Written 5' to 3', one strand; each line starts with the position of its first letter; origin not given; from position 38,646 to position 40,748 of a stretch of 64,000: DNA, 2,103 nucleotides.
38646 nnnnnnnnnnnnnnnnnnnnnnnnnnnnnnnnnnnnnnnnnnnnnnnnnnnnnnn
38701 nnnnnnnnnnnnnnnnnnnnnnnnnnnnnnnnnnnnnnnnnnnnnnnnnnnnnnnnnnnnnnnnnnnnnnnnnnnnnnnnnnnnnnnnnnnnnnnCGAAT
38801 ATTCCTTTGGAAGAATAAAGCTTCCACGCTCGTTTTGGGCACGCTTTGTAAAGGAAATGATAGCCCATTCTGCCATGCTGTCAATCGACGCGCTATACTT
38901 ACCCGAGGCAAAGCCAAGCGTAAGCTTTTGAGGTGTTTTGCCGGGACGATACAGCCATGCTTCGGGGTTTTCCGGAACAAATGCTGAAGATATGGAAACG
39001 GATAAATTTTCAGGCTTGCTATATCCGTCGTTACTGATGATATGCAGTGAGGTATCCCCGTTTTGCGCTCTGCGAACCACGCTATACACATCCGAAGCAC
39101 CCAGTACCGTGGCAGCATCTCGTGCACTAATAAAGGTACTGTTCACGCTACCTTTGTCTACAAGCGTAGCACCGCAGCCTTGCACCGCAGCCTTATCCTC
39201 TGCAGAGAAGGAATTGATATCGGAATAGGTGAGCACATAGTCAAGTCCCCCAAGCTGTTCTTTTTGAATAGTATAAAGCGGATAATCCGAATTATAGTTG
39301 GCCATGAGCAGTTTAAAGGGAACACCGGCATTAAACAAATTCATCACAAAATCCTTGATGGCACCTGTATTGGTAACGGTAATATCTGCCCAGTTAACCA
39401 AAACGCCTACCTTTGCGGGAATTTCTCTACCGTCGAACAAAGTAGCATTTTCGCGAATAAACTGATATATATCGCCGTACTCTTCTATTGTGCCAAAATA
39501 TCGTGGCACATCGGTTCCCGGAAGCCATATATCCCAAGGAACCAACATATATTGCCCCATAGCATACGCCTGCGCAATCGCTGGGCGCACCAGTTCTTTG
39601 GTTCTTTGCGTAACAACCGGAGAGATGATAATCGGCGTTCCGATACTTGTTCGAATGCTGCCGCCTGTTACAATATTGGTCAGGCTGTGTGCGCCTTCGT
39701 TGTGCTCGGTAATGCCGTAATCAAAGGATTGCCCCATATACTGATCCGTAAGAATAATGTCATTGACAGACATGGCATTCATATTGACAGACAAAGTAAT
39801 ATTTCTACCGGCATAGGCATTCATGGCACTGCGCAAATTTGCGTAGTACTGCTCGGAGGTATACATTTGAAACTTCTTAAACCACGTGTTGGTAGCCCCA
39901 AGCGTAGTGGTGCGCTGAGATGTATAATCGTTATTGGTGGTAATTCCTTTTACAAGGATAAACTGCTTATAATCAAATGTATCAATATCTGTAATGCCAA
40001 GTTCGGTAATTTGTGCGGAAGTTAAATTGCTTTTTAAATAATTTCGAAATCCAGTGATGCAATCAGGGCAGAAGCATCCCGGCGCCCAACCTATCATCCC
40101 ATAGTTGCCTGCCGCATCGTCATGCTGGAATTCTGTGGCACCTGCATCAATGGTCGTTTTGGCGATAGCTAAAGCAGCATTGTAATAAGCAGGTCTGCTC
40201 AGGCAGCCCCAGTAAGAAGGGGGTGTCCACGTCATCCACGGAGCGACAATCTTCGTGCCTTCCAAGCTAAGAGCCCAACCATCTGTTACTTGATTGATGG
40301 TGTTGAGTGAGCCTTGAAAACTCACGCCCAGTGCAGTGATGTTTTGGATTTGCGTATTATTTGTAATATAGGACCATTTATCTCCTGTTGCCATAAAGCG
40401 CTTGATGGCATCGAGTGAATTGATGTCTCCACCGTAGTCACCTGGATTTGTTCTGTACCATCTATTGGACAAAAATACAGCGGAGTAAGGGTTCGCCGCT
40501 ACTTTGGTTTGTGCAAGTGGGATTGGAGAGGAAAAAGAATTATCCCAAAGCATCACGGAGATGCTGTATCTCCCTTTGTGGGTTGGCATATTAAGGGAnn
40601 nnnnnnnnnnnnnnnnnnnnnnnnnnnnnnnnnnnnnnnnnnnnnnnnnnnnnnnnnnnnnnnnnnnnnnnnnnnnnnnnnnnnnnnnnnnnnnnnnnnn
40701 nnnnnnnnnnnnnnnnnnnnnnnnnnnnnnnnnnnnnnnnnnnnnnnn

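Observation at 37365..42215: Unassigned jellyroll-like domain of about 180 aa, present three times in two giant secreted proteins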

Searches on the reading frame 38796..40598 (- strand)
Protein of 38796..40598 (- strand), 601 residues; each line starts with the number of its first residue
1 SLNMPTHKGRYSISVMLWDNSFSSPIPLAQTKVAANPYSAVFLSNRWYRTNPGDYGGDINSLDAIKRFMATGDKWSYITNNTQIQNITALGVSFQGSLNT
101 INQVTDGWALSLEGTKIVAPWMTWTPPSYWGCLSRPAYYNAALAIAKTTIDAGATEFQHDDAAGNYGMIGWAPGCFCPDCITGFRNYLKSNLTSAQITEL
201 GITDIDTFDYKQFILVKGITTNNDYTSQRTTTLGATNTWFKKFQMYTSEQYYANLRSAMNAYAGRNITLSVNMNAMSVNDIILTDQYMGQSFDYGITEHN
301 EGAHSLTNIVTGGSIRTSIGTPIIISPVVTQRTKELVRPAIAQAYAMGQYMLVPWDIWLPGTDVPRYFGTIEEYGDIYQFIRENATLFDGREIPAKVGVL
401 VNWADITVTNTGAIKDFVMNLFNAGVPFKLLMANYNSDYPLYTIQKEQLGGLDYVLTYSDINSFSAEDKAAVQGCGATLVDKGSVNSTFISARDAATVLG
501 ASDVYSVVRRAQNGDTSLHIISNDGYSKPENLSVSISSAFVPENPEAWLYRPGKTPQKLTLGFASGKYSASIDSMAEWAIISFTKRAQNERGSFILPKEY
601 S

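Call 23: search_protein_representatives(protein=window:38796-40598:-)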
Query: 601 residues. Proteins with E-value up to 0.001 (for the whole library): 863; up to 1e-10: 522; up to 1e-30: 123. The best 150 are listed.
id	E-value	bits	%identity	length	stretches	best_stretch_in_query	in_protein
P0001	0.0e+00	1376.2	100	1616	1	1-601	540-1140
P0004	2.3e-122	426.0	42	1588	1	36-582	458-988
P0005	1.2e-116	407.1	40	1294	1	24-586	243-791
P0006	1.6e-116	406.6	38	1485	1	34-600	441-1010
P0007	6.8e-115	401.3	40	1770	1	25-597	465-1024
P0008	3.4e-111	389.1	37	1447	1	36-590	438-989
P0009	1.5e-108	380.4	38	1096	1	2-585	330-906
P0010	8.5e-103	361.3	38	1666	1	35-586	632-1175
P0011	1.1e-101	357.7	39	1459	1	36-597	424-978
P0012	1.6e-95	337.3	38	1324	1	30-589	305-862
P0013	7.9e-94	331.7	39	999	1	37-594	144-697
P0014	3.5e-88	313.1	37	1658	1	36-586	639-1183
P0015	1.4e-87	311.1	34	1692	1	31-583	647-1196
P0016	4.4e-86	306.1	37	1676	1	35-594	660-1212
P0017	5.5e-81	289.3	34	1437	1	35-592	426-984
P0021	2.7e-66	240.8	31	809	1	35-580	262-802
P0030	5.7e-53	196.8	29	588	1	39-523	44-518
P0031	1.8e-51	191.9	30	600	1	62-532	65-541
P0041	1.8e-45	172.0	31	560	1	60-509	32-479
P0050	1.4e-42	162.5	33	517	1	59-399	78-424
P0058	6.4e-40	153.7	33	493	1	41-394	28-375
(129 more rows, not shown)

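Call 31: search_protein_families(library=pfam, proteins=[P0004, P0005, P0007, P0013, P0021, P0030, P0031, P0041, P0050, P0058], max_evalue=0.01)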
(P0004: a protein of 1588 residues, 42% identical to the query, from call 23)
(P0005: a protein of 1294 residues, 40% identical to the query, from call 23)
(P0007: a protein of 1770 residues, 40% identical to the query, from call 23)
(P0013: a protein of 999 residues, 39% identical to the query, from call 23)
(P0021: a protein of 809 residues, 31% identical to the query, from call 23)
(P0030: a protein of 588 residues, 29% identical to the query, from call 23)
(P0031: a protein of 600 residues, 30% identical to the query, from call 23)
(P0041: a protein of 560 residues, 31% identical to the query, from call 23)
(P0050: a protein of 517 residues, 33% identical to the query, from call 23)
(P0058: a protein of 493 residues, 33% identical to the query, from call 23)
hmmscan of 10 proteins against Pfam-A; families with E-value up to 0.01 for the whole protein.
P0004 (1588 aa): 2 families
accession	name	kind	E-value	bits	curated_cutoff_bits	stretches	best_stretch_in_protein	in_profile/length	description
PF13385.13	Laminin_G_3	-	1.4e-10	42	27.6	2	337-432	51-143/151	Concanavalin A-like lectin/glucanases superfamily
PF22585.3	Sialidase-like_CBM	-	1e-06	29.2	27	1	1346-1467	22-138/156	Sialidase-like, CBM domain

P0005 (1294 aa): 4 families
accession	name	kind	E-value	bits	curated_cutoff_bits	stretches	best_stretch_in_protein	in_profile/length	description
PF22585.3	Sialidase-like_CBM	-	1.6e-08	35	27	1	1160-1264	38-138/156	Sialidase-like, CBM domain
PF13385.13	Laminin_G_3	-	6.4e-07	30.1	27.6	1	126-233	44-146/151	Concanavalin A-like lectin/glucanases superfamily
PF02368.24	Big_2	-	1.4e-05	25.4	22.8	1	1000-1079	1-72/79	Bacterial Ig-like domain (group 2)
PF09264.17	Sial-lect-inser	-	0.00053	20.2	25.8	0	1180-1279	46-147/198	Vibrio cholerae sialidase, lectin insertion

P0007 (1770 aa): 6 families
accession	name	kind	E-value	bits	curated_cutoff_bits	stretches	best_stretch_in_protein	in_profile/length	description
PF13385.13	Laminin_G_3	-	6.8e-14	52.7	27.6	2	329-450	29-144/151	Concanavalin A-like lectin/glucanases superfamily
PF02368.24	Big_2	-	3.7e-06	27.2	22.8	1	1223-1300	3-72/79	Bacterial Ig-like domain (group 2)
PF19077.6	Big_13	-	2.4e-05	25.2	27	1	1659-1687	71-100/102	Bacterial Ig-like domain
PF17851.8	GH43_C2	-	0.00035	20.8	22.7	1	1084-1176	58-154/203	Beta xylosidase C-terminal Concanavalin A-like domain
PF02494.22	HYR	-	0.0028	18.4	21.7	0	1583-1608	56-80/81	HYR domain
PF22888.1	FIMAH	-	0.0075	17.3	24.8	0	1713-1770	21-79/81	FIMAH domain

P0013 (999 aa): 0 families

P0021 (809 aa): 1 family
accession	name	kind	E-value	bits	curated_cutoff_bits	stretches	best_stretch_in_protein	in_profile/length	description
PF13385.13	Laminin_G_3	-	1.2e-13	51.9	27.6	1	84-234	4-150/151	Concanavalin A-like lectin/glucanases superfamily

P0030 (588 aa): 0 families

P0031 (600 aa): 0 families

P0041 (560 aa): 0 families

P0050 (517 aa): 0 families

P0058 (493 aa): 0 families

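Call 34: search_solved_structures(query=A2, max_evalue=1, show_alignments=1)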
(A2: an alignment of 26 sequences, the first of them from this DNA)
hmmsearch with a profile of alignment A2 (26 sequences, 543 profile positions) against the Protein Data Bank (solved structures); distinct sequences matched with E-value up to 1: 10.
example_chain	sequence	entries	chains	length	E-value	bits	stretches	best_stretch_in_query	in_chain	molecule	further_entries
9m0b_A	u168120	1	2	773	1.7e-52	182.1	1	67-542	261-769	Alpha-agarase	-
6xyw_Ag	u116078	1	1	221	0.0034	19.3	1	339-401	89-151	Ribosomal protein L9/RNase H1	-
3tts_A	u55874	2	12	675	0.064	15.1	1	132-237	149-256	Beta-galactosidase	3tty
9kja_A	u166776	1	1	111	0.26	13.1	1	327-353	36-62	HNH endonuclease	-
3hm7_A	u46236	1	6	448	0.32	12.8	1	382-480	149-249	Allantoinase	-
5dfa_A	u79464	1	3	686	0.44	12.4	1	133-213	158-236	Beta-galactosidase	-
4oif_A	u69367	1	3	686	0.44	12.4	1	133-213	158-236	Beta-galactosidase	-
6lvw_A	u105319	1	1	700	0.72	11.7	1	92-155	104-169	Beta-galactosidase Bga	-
9gyt_1H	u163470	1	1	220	0.74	11.6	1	337-401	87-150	bL9m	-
9ta3_A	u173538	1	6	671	1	11.2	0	133-156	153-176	Beta-galactosidase LacZ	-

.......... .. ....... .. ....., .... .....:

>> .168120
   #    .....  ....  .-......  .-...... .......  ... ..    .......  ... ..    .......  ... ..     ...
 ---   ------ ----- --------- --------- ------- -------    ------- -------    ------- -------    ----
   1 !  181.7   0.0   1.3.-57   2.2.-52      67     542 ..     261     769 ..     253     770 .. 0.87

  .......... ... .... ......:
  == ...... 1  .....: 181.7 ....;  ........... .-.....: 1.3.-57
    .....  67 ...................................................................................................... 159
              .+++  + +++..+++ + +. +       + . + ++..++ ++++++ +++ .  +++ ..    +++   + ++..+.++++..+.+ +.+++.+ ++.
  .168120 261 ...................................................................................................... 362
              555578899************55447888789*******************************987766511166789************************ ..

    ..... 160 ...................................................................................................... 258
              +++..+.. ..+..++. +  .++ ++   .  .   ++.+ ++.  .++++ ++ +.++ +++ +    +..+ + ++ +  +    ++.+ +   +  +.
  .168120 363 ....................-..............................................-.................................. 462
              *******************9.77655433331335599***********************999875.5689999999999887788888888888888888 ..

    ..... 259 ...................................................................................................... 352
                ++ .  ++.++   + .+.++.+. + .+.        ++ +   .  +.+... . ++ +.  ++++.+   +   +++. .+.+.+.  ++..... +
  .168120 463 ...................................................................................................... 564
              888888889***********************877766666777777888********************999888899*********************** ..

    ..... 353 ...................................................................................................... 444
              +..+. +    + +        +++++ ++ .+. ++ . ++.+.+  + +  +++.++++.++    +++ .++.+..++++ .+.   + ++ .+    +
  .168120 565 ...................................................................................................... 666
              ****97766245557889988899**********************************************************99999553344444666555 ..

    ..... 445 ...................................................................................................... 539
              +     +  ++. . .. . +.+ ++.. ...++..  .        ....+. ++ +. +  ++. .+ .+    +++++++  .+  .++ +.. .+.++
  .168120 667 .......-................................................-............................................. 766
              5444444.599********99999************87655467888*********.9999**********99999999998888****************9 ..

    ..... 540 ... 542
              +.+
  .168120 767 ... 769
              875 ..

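Call 35: find_homologous_proteins(query=A2, max_evalue=0.00001)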
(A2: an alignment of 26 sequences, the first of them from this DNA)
Query A2 (26 sequences) (556 aa, profile of the alignment): 4 proteins with E <= 0.00001 among 8000 candidates.
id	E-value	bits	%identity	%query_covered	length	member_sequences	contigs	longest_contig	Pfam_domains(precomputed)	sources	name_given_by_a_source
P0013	1.5e-198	679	37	99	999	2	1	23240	-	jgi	-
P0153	5.8e-194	664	39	94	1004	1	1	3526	-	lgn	-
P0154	7.0e-81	291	31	63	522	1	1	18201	-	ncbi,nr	ncbi:MAG: hypothetical protein JXR94_02595 [Candidatus Hydrogenedentes bacterium]|nr:hypothetical pr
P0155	4.7e-78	281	32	61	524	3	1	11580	-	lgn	-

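Call 42: find_related_loci(query=A3, collection=genome_contigs, flank=8000)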
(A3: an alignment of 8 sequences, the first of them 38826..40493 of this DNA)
Query A3 (556 aa) in genome_contigs; peptide patterns used: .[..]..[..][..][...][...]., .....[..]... (x = any residue, [..] = any of these).
51 stretches matched a pattern; 16 encode a relative of the query (tblastn E <= 1e-3); 15 distinct loci.
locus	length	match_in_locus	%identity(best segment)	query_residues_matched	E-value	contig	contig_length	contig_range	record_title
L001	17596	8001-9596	42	1-546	3e-130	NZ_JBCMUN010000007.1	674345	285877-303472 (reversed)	Paenibacillus oryzisoli strain B-14089 B_14089_contig_0000007, whole genome shotgun sequence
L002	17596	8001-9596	41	1-546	2e-128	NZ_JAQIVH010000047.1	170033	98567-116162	Paenibacillus qinlingensis strain TEGT-2 512, whole genome shotgun sequence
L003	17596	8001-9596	41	1-546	9e-128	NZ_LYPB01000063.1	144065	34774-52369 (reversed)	Paenibacillus oryzisoli strain 1ZS3-15 scaffold21, whole genome shotgun sequence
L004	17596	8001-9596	41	1-546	1e-127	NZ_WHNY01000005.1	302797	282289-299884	Paenibacillus plantarum strain LMG 31461 Contig_4_93.6985, whole genome shotgun sequence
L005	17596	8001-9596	41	1-546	7e-127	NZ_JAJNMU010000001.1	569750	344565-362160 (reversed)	Paenibacillus periandrae strain PM10 NODE_1_length_569750_cov_39.633812, whole genome shotgun sequence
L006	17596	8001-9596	40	1-546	5e-127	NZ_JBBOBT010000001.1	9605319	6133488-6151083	Paenibacillus sp. FSL H7-0331 PS01954_SAMN29228821_1, whole genome shotgun sequence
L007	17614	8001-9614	39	1-551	4e-119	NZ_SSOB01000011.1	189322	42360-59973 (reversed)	Cohnella fermenti strain CC-MHH1044 contig011, whole genome shotgun sequence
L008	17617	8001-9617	38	3-552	3e-111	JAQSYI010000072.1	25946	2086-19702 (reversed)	MAG: Paenibacillaceae bacterium isolate L_E1_T20_A_bin.89 scaffold_2709, whole genome shotgun sequence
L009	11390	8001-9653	38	1-556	6e-106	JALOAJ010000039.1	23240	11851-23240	MAG: Bacillota bacterium isolate SO_2017_LW2 bin 155 scaffold_4895_c1_LW138R_2017, whole genome shotgun sequence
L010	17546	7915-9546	37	3-550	3e-98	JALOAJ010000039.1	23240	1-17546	MAG: Bacillota bacterium isolate SO_2017_LW2 bin 155 scaffold_4895_c1_LW138R_2017, whole genome shotgun sequence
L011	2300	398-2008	29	3-545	6e-75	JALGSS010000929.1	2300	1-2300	MAG: Candidatus Zipacnadia bacterium isolate AB_3033_Bin_153 AB_3033_Bin_153_scaffold_93825, whole genome shotgun sequen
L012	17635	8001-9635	33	3-553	1e-81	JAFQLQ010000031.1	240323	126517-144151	MAG: Clostridia bacterium isolate RGIG1932 Goat_Cecum.Co__c1768087, whole genome shotgun sequence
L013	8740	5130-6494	31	3-474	1e-65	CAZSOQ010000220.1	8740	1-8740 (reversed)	MAG TPA_asm: uncultured Armatimonadia bacterium isolate SRP098346_co1_393 genome assembly, contig: NODE_10762_length_874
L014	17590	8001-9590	39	3-546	1e-121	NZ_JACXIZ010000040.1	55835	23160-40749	Paenibacillus sabuli strain IB182496 Contig_40, whole genome shotgun sequence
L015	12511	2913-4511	29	3-549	1e-62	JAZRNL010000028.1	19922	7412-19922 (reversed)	MAG: Clostridia bacterium isolate T1900045410_YK20190100.MAGScoT_cleanbin_000013 SGB_7006_k141_2168702, whole genome sho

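Call 46: search_protein_families(library=pfam, proteins=[L012:335-2644:+, L012:11075-14287:+, L012:14305-16275:+, L012:16295-17635:+, L001:2653-4593:+, L001:4571-6193:+, L001:13347-14987:+, L001:15851-16960:-, L010:10499-12304:+, L010:12344-15013:+], max_evalue=0.0001)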
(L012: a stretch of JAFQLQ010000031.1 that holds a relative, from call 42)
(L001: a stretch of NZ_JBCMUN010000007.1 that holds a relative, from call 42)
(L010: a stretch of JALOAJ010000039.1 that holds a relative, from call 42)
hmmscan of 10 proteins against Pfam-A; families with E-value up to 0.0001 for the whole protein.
L012:335-2644:+ (769 aa): 0 families

L012:11075-14287:+ (1070 aa): 0 families

L012:14305-16275:+ (656 aa): 2 families
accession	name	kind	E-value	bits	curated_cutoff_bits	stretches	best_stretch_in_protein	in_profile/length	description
PF14871.12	GHL6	-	1e-33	116.8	35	1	25-155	2-132/132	Hypothetical glycosyl hydrolase 6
PF01120.23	Alpha_L_fucos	-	6e-05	23.1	25.2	0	22-169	93-217/345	Alpha-L-fucosidase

L012:16295-17635:+ (447 aa): 0 families

L001:2653-4593:+ (646 aa): 3 families
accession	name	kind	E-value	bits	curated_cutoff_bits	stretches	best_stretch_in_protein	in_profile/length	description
PF06580.19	His_kinase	-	5.2e-23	81.5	25.2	1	412-489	2-80/81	Histidine kinase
PF02743.24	dCache_1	-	6.5e-07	29.6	45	1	68-298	18-237/240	Cache domain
PF02518.31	HATPase_c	-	7e-07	30.1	26.4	1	510-620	10-107/111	Histidine kinase-, DNA gyrase B-, and HSP90-like ATPase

L001:4571-6193:+ (540 aa): 3 families
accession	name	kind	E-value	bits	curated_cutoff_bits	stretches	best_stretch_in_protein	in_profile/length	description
PF00072.30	Response_reg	-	1.3e-23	83.8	30.2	1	4-116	1-110/111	Response regulator receiver domain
PF12833.13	HTH_18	-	3.5e-20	72.5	33.6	1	461-540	1-79/80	Helix-turn-helix domain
PF00165.29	HTH_AraC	-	5.2e-19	68.3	26.6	2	506-539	9-41/42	Bacterial regulatory helix-turn-helix proteins, AraC family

L001:13347-14987:+ (546 aa): 1 family
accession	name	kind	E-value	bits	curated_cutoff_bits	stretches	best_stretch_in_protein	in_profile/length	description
PF01547.30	SBP_bac_1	-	3.4e-17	63.8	26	1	70-378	15-305/307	Bacterial extracellular solute-binding protein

L001:15851-16960:- (369 aa): 1 family
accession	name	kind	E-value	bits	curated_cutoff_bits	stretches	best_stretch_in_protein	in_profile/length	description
PF03845.19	Spore_permease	-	2.5e-44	151.9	23.4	1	10-327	1-316/321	Spore germination protein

L010:10499-12304:+ (601 aa): 1 family
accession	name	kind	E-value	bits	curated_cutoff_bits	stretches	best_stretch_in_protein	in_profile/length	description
PF00395.25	SLH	-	1.3e-36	124.7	20.8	3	422-464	2-44/44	S-layer homology domain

L010:12344-15013:+ (889 aa): 1 family
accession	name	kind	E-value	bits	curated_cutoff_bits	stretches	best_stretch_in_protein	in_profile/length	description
PF00395.25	SLH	-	3.4e-21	75.4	20.8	2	90-131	2-43/44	S-layer homology domain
